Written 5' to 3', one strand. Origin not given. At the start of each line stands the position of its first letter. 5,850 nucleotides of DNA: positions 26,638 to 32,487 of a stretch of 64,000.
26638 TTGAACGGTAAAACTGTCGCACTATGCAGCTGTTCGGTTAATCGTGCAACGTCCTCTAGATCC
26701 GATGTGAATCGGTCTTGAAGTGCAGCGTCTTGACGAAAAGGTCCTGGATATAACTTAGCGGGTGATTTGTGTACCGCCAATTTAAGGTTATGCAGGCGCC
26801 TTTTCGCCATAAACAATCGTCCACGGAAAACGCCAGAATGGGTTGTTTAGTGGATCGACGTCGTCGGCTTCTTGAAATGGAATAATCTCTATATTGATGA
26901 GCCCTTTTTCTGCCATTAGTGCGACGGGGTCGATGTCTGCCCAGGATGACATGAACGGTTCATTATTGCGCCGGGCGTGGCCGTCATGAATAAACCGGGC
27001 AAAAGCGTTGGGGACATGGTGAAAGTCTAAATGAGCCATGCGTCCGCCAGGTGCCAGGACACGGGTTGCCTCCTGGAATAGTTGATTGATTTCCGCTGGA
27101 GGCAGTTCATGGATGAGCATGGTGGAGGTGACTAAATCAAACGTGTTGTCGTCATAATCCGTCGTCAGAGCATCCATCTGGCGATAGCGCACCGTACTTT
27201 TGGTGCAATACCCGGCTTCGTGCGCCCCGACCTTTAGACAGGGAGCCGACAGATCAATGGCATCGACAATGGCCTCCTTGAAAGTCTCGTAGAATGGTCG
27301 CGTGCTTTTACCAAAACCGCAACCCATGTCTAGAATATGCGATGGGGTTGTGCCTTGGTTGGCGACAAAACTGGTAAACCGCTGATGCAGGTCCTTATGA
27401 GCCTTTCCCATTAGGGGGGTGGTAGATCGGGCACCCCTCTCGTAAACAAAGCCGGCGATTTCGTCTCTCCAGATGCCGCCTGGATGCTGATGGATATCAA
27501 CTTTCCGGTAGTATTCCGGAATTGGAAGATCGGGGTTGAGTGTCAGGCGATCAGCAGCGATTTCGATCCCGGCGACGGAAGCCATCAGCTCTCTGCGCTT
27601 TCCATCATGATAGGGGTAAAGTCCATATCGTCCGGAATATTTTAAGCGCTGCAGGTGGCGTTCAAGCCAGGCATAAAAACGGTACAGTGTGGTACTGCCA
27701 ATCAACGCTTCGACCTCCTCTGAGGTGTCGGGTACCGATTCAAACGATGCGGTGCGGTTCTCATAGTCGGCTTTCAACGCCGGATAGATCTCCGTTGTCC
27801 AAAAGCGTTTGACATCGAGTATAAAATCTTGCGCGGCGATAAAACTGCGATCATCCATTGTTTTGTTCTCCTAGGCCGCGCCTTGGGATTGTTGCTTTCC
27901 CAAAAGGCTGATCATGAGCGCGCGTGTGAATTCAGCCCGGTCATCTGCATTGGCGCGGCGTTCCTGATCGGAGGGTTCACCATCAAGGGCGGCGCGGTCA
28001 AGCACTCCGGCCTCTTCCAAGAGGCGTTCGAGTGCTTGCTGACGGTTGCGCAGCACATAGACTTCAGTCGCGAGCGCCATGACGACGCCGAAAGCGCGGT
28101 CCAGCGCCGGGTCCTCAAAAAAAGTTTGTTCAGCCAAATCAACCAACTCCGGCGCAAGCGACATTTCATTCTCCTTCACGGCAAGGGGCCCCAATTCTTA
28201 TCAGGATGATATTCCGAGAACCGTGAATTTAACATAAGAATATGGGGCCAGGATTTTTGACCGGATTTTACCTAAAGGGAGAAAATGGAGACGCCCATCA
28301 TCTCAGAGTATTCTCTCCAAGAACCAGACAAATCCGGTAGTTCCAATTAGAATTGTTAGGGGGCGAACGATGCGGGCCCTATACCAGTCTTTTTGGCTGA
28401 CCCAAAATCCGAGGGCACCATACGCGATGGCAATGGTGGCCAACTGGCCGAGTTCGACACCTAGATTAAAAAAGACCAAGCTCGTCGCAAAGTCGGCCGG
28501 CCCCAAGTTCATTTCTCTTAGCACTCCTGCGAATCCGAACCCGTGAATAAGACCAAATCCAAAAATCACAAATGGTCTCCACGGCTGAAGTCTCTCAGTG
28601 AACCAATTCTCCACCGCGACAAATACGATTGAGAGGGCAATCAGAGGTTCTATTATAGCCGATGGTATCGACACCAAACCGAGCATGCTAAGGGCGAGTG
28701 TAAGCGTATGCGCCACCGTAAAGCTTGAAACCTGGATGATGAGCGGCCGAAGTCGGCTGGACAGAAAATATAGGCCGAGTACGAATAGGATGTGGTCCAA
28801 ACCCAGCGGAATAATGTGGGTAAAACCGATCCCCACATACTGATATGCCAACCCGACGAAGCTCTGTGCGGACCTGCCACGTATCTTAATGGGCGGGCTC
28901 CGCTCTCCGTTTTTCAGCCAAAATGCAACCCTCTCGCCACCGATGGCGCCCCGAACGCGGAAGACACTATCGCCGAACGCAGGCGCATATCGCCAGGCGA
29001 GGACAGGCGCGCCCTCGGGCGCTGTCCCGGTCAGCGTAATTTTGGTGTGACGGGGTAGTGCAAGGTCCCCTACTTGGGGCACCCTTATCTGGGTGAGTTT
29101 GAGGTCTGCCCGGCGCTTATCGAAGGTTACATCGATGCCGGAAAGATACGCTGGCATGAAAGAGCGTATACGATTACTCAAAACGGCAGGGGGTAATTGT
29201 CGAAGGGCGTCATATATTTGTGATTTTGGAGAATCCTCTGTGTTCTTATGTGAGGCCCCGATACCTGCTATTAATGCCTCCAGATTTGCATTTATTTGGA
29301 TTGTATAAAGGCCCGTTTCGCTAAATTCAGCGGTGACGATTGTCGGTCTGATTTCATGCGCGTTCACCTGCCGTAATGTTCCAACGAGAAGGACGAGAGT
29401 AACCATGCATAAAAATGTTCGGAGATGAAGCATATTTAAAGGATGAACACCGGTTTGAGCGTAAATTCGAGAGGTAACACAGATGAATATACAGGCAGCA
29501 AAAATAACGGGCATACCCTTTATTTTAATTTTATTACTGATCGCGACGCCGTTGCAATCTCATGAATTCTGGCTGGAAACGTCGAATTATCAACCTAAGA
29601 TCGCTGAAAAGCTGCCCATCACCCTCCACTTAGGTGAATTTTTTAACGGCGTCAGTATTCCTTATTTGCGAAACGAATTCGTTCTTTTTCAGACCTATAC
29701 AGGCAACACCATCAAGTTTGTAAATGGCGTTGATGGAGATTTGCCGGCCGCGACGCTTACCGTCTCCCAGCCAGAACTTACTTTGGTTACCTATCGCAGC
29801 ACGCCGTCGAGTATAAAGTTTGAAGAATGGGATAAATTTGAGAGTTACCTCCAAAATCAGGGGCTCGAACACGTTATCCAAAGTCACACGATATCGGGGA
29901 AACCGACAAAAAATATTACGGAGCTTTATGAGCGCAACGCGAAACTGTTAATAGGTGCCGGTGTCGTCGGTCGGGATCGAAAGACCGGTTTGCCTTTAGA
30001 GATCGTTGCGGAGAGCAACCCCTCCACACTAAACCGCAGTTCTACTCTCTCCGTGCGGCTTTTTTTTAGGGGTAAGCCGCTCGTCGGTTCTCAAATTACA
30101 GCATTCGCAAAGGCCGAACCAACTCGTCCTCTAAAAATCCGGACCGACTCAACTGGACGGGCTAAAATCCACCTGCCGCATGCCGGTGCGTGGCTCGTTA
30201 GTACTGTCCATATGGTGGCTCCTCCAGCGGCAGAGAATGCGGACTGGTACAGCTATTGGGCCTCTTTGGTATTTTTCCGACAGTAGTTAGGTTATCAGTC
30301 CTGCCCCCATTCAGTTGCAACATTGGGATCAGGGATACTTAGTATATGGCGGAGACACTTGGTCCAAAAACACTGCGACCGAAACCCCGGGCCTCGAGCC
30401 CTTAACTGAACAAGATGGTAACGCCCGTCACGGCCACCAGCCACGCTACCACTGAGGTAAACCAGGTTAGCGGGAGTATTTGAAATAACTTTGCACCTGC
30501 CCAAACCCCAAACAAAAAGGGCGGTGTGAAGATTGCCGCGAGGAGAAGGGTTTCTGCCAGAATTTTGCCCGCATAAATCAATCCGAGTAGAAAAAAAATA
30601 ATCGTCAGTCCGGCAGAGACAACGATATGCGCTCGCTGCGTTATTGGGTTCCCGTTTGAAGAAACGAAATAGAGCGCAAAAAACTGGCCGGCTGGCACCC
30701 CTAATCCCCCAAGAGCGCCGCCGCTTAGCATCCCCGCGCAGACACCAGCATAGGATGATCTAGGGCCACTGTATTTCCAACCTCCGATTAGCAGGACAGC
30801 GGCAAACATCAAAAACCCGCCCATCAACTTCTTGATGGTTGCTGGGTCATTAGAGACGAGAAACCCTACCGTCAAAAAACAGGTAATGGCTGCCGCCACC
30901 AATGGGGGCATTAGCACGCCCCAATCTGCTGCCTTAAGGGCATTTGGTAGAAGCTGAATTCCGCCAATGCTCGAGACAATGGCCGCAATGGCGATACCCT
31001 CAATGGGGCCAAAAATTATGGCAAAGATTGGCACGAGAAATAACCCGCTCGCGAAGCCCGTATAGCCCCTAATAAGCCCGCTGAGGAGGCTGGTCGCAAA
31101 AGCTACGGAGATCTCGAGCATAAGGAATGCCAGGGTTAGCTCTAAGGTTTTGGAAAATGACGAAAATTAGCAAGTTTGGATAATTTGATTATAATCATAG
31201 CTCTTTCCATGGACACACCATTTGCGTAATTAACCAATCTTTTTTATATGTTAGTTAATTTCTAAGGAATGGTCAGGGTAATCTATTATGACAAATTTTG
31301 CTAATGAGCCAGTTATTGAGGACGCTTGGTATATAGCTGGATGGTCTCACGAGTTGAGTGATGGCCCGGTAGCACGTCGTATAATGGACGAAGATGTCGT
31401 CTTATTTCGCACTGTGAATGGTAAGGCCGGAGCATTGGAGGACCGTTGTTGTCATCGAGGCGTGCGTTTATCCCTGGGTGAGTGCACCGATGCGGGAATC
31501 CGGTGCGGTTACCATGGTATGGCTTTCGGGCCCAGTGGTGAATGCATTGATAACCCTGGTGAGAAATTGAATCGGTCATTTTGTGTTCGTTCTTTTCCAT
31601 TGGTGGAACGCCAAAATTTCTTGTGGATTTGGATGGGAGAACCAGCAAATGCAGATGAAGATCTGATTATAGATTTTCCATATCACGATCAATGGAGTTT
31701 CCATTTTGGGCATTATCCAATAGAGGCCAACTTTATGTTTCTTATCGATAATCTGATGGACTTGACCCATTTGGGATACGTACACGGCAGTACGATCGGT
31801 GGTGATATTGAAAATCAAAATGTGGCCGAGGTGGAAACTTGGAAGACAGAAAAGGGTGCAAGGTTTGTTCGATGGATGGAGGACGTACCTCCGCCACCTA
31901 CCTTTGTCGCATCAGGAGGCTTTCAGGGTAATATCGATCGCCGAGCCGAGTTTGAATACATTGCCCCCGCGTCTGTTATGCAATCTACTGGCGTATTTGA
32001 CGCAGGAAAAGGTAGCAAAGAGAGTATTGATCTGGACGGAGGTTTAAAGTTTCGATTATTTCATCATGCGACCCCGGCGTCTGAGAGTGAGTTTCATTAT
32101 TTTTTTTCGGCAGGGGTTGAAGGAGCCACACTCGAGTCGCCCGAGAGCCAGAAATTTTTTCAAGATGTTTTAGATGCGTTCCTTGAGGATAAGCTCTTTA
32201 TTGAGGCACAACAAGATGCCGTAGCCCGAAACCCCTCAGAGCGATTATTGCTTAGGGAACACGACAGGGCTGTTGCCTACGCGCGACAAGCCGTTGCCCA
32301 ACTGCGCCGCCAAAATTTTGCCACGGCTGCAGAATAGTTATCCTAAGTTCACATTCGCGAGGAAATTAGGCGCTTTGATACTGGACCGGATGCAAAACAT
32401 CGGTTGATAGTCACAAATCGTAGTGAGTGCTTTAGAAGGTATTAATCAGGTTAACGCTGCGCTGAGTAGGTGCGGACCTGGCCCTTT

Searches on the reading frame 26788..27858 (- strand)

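Call 90: search_protein_families(library=pfam, proteins=[window:26788-27858:-], max_evalue=0.00001)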
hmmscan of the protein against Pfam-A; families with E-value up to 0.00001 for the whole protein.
window:26788-27858:- (356 aa): 6 families
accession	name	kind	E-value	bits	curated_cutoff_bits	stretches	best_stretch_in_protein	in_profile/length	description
PF13649.12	Methyltransf_25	-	1.5e-19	70.9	27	1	175-272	1-97/97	Methyltransferase domain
PF08241.18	Methyltransf_11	-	2.1e-17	64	21.2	1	176-274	1-93/95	Methyltransferase domain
PF01209.24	Ubie_methyltran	-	2.1e-12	47.3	20.1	1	157-287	34-162/233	ubiE/COQ5 methyltransferase family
PF08242.18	Methyltransf_12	-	5.8e-12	46.6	30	1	176-273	1-97/98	Methyltransferase domain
PF13489.12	Methyltransf_23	-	1.2e-09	38.6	27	1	161-279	12-119/164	Methyltransferase domain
PF13847.12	Methyltransf_31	-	1.5e-08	34.9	27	1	174-280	6-113/145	Methyltransferase domain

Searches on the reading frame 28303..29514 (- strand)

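Call 90: search_protein_families(library=pfam, proteins=[window:28303-29514:-], max_evalue=0.00001)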
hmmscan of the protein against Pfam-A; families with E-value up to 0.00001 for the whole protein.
window:28303-29514:- (403 aa): 2 families
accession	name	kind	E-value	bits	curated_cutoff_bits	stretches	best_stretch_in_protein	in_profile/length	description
PF13795.12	HupE_UreJ_2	-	3.3e-46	157.2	24.5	1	226-373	1-154/156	HupE / UreJ protein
PF04955.18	HupE_UreJ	-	2.7e-07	30.7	23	1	229-392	24-174/179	HupE / UreJ protein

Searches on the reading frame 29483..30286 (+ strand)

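Call 90: search_protein_families(library=pfam, proteins=[window:29483-30286:+], max_evalue=0.00001)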
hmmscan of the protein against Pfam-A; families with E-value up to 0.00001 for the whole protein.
window:29483-30286:+ (267 aa): 1 family
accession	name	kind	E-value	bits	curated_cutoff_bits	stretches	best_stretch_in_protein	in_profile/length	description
PF10670.15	DUF4198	-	7.2e-28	98.6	34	1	25-244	2-208/209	Domain of unknown function (DUF4198)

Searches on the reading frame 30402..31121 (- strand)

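Call 90: search_protein_families(library=pfam, proteins=[window:30402-31121:-], max_evalue=0.00001)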
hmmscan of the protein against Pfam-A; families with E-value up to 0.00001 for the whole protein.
window:30402-31121:- (239 aa): 1 family
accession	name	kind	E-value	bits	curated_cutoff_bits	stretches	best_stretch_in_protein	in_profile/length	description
PF01925.25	TauE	-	6.9e-13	49.3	32.6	1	8-235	2-236/237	Sulfite exporter TauE/SafE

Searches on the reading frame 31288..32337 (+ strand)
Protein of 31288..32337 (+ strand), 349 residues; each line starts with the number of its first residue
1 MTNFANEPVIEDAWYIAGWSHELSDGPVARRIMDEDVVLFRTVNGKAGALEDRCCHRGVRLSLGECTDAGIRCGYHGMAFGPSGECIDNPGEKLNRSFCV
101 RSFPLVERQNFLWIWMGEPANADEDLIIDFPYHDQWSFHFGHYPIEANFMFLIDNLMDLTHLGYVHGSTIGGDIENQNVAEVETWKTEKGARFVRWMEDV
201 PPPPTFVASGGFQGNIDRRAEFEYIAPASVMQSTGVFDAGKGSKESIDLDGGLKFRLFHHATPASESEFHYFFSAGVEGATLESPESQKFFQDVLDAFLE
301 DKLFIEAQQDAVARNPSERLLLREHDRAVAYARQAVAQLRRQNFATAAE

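Call 90: search_protein_families(library=pfam, proteins=[window:31288-32337:+], max_evalue=0.00001)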
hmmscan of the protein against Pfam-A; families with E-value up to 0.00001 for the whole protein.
window:31288-32337:+ (349 aa): 2 families
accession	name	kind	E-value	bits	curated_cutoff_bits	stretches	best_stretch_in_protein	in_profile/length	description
PF19112.6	VanA_C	-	6.6e-34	118.2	23.5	1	145-341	1-192/193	Vanillate O-demethylase oxygenase C-terminal domain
PF00355.32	Rieske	-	2.1e-18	66.4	20.3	1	14-94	2-83/88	Rieske [2Fe-2S] domain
